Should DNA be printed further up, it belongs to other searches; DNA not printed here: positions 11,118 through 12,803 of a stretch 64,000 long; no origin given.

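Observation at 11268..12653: Gamma subunit is a fusion of a di-heme cytochrome c and an NxrC/EbdC-like heme-b domain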

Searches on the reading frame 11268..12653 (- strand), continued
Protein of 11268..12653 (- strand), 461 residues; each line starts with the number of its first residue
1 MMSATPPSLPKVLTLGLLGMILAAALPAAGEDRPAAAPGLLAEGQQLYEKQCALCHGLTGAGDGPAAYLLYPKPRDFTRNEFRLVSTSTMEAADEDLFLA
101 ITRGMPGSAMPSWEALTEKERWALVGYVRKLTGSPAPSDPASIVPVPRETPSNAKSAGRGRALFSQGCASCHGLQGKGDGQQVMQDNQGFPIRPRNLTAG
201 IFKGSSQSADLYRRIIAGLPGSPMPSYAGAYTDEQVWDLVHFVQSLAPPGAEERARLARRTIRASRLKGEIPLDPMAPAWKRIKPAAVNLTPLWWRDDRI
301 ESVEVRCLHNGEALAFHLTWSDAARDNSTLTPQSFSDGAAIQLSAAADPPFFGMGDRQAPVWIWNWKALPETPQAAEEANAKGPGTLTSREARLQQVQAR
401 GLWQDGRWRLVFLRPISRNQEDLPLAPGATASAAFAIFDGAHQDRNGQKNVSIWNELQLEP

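Call 9: search_solved_structures(query=window:11268-12653:-, max_evalue=0.01, show_alignments=4)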
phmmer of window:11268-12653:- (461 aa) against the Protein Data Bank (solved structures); distinct sequences matched with E-value up to 0.01: 24.
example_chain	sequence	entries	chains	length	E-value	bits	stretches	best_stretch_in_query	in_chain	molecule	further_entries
6h5l_B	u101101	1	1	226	1.6e-42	149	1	41-249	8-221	Conserved hypothetical cytochrome protein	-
7b04_C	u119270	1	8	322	3.9e-23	85.1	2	368-460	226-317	Nitrite oxidoreductase subunit C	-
2ivf_C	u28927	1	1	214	6.3e-12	48.1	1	300-452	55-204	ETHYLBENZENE DEHYDROGENASE GAMMA-SUBUNIT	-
6lod_E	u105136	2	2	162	2.2e-08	36.5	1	37-138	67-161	Cytochrome c domain-containing protein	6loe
9vr0_A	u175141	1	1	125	4.1e-07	32.2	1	149-248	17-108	Cytochrome c552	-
7o9u_A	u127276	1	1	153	8.1e-07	31.3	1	149-248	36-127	Cytochrome c552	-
6f0k_E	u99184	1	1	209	3.6e-06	29.2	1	35-135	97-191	Quinol:cytochrome c oxidoreductase monoheme cytochrome subunit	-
7o38_A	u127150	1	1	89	7.1e-05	24.9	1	43-132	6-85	Cytochrome c-552 Ks_3357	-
9g83_v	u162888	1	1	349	0.00046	22.2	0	151-246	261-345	Cbb3-type cytochrome c oxidase subunit CcoP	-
6btm_E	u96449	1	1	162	0.00072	21.5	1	153-200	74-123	Alternative Complex III subunit E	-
9wcx_U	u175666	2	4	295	0.00074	21.5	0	29-179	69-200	Cytochrome bc1 complex cytochrome c subunit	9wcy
8ovc_O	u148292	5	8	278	0.00084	21.3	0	35-180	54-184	Cytochrome bc1 complex cytochrome c subunit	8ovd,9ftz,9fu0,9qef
7e1v_O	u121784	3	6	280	0.0009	21.2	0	18-180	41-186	Cytochrome bc1 complex cytochrome c subunit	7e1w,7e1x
8hcr_C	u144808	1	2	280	0.0009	21.2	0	18-180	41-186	Cytochrome bc1 complex cytochrome c subunit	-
6hwh_M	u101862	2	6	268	0.00094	21.2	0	35-180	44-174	Cytochrome bc1 complex cytochrome c subunit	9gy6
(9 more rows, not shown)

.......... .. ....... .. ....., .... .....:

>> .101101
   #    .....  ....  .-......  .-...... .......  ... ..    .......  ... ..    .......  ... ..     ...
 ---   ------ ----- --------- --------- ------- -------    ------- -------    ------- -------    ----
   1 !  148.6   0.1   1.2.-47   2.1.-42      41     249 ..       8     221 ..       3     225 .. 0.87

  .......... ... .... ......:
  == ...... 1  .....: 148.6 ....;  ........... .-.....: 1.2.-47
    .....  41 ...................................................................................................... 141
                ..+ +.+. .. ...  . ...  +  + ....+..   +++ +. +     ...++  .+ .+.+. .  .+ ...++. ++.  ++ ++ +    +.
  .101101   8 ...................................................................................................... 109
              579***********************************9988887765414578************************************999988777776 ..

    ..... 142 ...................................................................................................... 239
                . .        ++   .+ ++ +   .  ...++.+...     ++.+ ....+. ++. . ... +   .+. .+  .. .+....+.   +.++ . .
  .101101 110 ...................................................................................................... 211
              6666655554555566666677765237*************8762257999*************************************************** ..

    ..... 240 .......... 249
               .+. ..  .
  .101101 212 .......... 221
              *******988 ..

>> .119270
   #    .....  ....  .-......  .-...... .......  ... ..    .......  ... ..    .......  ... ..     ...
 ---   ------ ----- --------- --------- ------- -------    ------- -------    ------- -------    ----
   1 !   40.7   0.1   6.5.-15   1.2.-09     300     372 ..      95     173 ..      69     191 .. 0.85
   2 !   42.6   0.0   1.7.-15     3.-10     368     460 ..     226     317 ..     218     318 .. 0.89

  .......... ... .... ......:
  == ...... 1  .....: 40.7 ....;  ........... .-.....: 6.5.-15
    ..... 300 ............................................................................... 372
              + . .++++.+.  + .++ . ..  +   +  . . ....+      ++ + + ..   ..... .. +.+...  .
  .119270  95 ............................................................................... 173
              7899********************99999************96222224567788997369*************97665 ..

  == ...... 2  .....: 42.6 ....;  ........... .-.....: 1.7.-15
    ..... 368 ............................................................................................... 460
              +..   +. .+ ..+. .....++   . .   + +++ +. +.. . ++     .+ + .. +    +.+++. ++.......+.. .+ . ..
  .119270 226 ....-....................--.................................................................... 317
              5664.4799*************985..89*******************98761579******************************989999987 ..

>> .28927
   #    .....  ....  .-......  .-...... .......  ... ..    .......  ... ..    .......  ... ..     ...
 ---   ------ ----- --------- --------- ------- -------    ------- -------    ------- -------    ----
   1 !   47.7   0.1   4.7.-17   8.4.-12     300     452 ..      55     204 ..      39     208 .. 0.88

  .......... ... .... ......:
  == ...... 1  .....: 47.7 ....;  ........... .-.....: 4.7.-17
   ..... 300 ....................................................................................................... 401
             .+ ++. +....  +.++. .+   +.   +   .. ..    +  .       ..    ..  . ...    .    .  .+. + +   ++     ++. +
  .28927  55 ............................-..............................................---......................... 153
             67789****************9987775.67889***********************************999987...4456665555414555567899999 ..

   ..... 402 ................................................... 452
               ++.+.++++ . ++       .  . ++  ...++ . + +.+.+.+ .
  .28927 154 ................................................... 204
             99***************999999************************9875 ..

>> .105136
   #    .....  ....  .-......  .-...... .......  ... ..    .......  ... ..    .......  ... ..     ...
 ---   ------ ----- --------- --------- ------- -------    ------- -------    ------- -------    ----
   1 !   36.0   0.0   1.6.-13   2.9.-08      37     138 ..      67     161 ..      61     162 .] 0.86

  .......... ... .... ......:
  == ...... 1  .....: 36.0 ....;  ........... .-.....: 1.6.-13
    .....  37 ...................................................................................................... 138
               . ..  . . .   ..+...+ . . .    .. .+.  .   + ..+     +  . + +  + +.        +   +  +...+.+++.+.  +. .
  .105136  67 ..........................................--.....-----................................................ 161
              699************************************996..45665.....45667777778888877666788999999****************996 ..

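Call 21: find_encoding_contigs(protein=P0001, flank=10000, max_places=2)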
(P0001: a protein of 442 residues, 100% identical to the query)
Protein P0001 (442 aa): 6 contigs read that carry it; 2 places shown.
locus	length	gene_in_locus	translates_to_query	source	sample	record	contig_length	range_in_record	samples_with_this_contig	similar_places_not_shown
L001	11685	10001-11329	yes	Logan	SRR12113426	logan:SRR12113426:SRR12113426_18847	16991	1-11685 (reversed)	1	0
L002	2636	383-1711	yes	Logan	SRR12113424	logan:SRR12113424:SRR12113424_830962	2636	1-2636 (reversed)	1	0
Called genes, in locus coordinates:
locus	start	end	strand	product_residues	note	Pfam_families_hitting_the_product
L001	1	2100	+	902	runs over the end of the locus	PF00092:VWA (weak), PF13519:VWA_2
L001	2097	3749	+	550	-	-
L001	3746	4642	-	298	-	PF00126:HTH_1, PF03466:LysR_substrate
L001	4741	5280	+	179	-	PF00578:AhpC-TSA, PF08534:Redoxin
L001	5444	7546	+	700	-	PF01734:Patatin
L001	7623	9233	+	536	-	PF02310:B12-binding (weak), PF04055:Radical_SAM (faint)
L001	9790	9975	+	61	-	PF02416:TatA_B_E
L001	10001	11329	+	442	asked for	PF00034:Cytochrom_C, PF13442:Cytochrome_CBB3, PF00034:Cytochrom_C, PF13442:Cytochrome_CBB3, PF09459:EB_dh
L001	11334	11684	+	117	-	?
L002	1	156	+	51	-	?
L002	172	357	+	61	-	PF02416:TatA_B_E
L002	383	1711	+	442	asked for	PF00034:Cytochrom_C, PF13442:Cytochrome_CBB3, PF00034:Cytochrom_C, PF13442:Cytochrome_CBB3, PF09459:EB_dh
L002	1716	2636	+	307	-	?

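Call 22: find_encoding_contigs(protein=P0041, flank=10000, max_places=2)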
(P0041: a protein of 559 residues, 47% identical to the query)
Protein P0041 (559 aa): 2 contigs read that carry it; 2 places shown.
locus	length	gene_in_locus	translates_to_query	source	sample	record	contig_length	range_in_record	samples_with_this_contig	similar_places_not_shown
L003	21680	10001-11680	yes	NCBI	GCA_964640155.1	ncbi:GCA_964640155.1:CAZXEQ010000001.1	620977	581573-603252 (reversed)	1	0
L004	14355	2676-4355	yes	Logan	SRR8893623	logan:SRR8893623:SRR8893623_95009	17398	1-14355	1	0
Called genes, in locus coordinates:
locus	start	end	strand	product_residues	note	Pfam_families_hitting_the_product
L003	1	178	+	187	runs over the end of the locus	PF01765:RRF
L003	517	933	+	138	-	PF01451:LMWPc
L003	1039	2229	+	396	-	PF00266:Aminotran_5, PF01041:DegT_DnrJ_EryC1, PF01212:Beta_elim_lyase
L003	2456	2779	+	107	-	PF01521:Fe-S_biosyn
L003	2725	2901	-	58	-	-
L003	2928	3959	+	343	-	PF01595:CNNM, PF00571:CBS (weak)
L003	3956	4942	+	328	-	PF01595:CNNM, PF00571:CBS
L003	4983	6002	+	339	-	-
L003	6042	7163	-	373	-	PF00437:T2SSE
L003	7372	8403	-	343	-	PF01916:DS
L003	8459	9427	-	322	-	PF01073:3Beta_HSD, PF01370:Epimerase, PF04321:RmlD_sub_bind, PF07993:NAD_binding_4 (faint), PF16363:GDP_Man_Dehyd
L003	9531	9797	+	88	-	-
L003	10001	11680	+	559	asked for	PF00034:Cytochrom_C, PF13442:Cytochrome_CBB3, PF14495:Cytochrom_C550 (faint), PF00034:Cytochrom_C, PF13442:Cytochrome_CBB3, PF09459:EB_dh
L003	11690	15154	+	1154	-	PF00384:Molybdopterin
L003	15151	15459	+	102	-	-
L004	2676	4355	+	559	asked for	PF00034:Cytochrom_C, PF13442:Cytochrome_CBB3, PF14495:Cytochrom_C550 (faint), PF00034:Cytochrom_C, PF13442:Cytochrome_CBB3, PF09459:EB_dh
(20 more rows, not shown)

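Call 31: find_related_loci(query=A1, collection=genome_contigs, flank=8000)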
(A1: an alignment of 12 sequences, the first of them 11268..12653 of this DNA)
Query A1 (461 aa) in genome_contigs; peptide patterns used: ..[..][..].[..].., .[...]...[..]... (x = any residue, [..] = any of these).
307 stretches matched a pattern; 213 encode a relative of the query (tblastn E <= 1e-3); the best 80 are kept; 80 distinct loci.
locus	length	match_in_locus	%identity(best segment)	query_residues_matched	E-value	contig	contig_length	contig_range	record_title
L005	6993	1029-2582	53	8-460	2e-170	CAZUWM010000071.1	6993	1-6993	MAG TPA_asm: uncultured Planctomycetales bacterium isolate ERP125453_co1_95 genome assembly, contig: NODE_13699_length_6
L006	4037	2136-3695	54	33-460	4e-174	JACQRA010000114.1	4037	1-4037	MAG: Candidatus Omnitrophota bacterium isolate NC_groundwater_1347_Ag_S-0.2um_61_33 S_p2_S4_coassembly_k141_2885519, who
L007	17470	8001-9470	54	33-460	3e-167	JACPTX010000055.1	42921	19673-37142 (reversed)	MAG: Candidatus Omnitrophota bacterium isolate NC_groundwater_743_Ag_S-0.65um_67_24 S37_SO-6_scaffold_633341, whole geno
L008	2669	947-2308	55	12-460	1e-176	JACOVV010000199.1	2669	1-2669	MAG: Candidatus Omnitrophota bacterium isolate NC_groundwater_109_Ag_S-0.2um_50_23 S_p2_S4_170907_scaffold_2416508, whol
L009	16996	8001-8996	70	38-368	9e-160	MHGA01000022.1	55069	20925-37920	MAG: Omnitrophica WOR_2 bacterium GWA2_63_20 gwa2_scaffold_2911, whole genome shotgun sequence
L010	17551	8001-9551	63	13-460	7e-157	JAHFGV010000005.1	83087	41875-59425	MAG: Candidatus Omnitrophota bacterium isolate nzgw323 NODE_169_length_83088_cov_7.321308, whole genome shotgun sequence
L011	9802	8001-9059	64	13-368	3e-156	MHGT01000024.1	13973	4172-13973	MAG: Omnitrophica WOR_2 bacterium RIFCSPHIGHO2_02_FULL_67_20 rifcsphigho2_02_scaffold_25181, whole genome shotgun sequen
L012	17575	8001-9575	46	33-460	2e-148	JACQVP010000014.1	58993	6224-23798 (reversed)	MAG: Candidatus Omnitrophota bacterium isolate NC_groundwater_1466_Ag_S-0.65um_60_22 S_p65_S5_coassembly_k141_671372, wh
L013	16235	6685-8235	45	33-460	4e-141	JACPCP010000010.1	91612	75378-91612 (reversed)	MAG: Candidatus Omnitrophota bacterium isolate NC_groundwater_286_Ag_S-0.65um_55_12 S6_GD2017_2_S65_scaffold_127, whole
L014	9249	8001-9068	58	32-368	1e-136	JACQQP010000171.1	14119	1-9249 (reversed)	MAG: Candidatus Omnitrophota bacterium isolate NC_groundwater_1336_Ag_S-0.2um_47_36 S_p2_S4_coassembly_k141_3841405, who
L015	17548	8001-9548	47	32-460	4e-149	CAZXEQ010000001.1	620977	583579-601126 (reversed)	MAG TPA_asm: uncultured bacterium isolate binchicken_co105_463 genome assembly, contig: NODE_3_length_620977_cov_11.2429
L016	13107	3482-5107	43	8-460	6e-135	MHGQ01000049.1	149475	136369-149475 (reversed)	MAG: Omnitrophica WOR_2 bacterium RIFCSPHIGHO2_02_FULL_50_17 rifcsphigho2_02_scaffold_360, whole genome shotgun sequence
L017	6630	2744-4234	44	33-460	4e-132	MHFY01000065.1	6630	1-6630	MAG: Omnitrophica WOR_2 bacterium GWA2_47_8 gwa2_scaffold_21320, whole genome shotgun sequence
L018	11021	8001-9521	44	33-457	8e-132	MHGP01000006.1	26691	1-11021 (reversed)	MAG: Omnitrophica WOR_2 bacterium RIFCSPHIGHO2_02_FULL_48_11 rifcsphigho2_02_scaffold_11334, whole genome shotgun sequen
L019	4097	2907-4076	54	12-368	2e-133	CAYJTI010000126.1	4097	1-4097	MAG TPA_asm: uncultured bacterium isolate ERP125453_co1_299 genome assembly, contig: NODE_30522_length_4097_cov_5.197180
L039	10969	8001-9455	37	17-460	2e-88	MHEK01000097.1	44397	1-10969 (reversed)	MAG: Nitrospirae bacterium RBG_16_64_22 RBG_16_scaffold_6829, whole genome shotgun sequence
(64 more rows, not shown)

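Call 42: predict_structure(alignment_id=A2)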
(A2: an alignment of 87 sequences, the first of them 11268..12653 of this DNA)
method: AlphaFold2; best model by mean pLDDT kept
length: 461 residues; sequences in the alignment: 87
mean_pLDDT: 86.0   pTM: 0.84
mean pLDDT of the five models: 86.0, 85.7, 85.6, 84.9, 79.3
residues with pLDDT >= 90: 246; 70-90: 159; 50-70: 42; < 50: 14
segments of 3 or more residues with pLDDT < 50: 1-3, 15-17, 19-25
pLDDT, mean of each block of 10 residues (from residue 1): 49 51 49 85 94 91 86 83 88 92 85 90 95 82 96 97 97 94 89 87 89 94 91 98 95 89 97 97 96 80 97 97 77 77 82 75 79 75 79 81 94 88 88 92 76 93 95
secondary structure, 60 per line:
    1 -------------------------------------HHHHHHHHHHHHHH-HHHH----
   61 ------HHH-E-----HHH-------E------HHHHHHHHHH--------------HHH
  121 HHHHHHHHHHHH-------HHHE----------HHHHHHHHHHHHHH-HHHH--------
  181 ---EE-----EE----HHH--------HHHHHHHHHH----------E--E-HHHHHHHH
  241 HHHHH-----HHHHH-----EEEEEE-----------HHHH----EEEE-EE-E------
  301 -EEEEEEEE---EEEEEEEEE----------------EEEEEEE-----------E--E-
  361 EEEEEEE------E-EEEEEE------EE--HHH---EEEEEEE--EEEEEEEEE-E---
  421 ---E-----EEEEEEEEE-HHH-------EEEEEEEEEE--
elements in order: H38-51 H53-56 H94-103 H118-132 H154-167 H169-172 H208-217 H233-245 H251-255 E261-266 H278-281 E286-289 E302-309 E313-321 E338-344 E361-367 E376-381 E398-404 E407-415 E430-438 E450-459

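Call 45: fold_search(model_id=the predicted structure, library=pdb)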
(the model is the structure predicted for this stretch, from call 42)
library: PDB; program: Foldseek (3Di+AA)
matches with E <= 10: 1021; with E <= 0.001: 27
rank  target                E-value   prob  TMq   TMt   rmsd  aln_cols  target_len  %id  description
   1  2ivf_C                1.7e-16  1.00  0.38  0.79   2.9       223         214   22  Ethylbenzene dehydrogenase from Aromatoleum aromaticum (released 2006-09-14)
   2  7b04_C                2.9e-16  1.00  0.39  0.60   4.7       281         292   25  Structure of Nitrite oxidoreductase (Nxr) from the anammox bacterium Kuenenia stuttgartiensis. (released 2021-07-14)
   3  6h5l_B                3.6e-16  1.00  0.42  0.86   1.9       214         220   36  Kuenenia stuttgartiensis reducing HAO-like protein complex Kustc0457/Kustc0458 (released 2019-04-10)
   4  7b04_O                2.0e-15  1.00  0.38  0.59   4.5       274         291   24  Structure of Nitrite oxidoreductase (Nxr) from the anammox bacterium Kuenenia stuttgartiensis. (released 2021-07-14)
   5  4jpq_B                2.2e-08  1.00  0.30  0.57   6.0       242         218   12  Crystal structure of a putative carbohydrate-binding protein (BACUNI_03838) from Bacteroides uniformis ATCC 8492 at 2. (released 2013-04-17)
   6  4jpq_A                2.2e-08  1.00  0.30  0.57   6.0       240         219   12  Crystal structure of a putative carbohydrate-binding protein (BACUNI_03838) from Bacteroides uniformis ATCC 8492 at 2. (released 2013-04-17)
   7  7nwo                  1.5e-07  1.00  0.27  0.59   9.1       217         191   13  A carbohydrate binding module family 9 (CBM9) from Caldicellulosiruptor kristjanssonii in complex with glucose (released 2021-07-07)
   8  7nwn                  2.6e-07  1.00  0.25  0.53   9.6       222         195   12  A carbohydrate binding module family 9 (CBM9) from Caldicellulsiruptor kristjanssonii (released 2021-07-07)
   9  7qhm_C                6.2e-07  1.00  0.26  0.44   7.0       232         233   18  Cytochrome bcc-aa3 supercomplex (respiratory supercomplex III2/IV2) from Corynebacterium glutamicum (stigmatellin and  (released 2022-05-18)
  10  1i82_A                1.4e-06  1.00  0.28  0.62   7.9       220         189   10  FAMILY 9 CARBOHYDRATE-BINDING MODULE FROM THERMOTOGA MARITIMA XYLANASE 10A WITH CELLOBIOSE (released 2001-06-13)
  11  4wq7                  2.0e-05  1.00  0.22  0.38  11.6       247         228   19  Thiosulfate dehydrogenase (TsdA) from Allochromatium vinosum - "as isolated" form (released 2015-02-18)
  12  7e1v_C                2.2e-05  1.00  0.24  0.42  12.2       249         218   19  Cryo-EM structure of apo hybrid respiratory supercomplex consisting of Mycobacterium tuberculosis complexIII and Mycob (released 2021-10-13)
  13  4wqd                  3.1e-05  1.00  0.22  0.38  11.4       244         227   18  Thiosulfate dehydrogenase (TsdA) from Allochromatium vinosum - K208G mutant (released 2015-02-18)
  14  6lod_E                6.2e-05  1.00  0.18  0.51   2.8       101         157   29  Cryo-EM structure of the air-oxidized photosynthetic alternative complex III from Roseiflexus castenholzii (released 2020-11-04)
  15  9vr0_MODEL_1_A        7.7e-05  1.00  0.18  0.66   3.9       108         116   30  NMR solution structure of termini-truncated oxidized cytochrome c552 from Thioalkalivibrio paradoxus (released 2025-07-30)
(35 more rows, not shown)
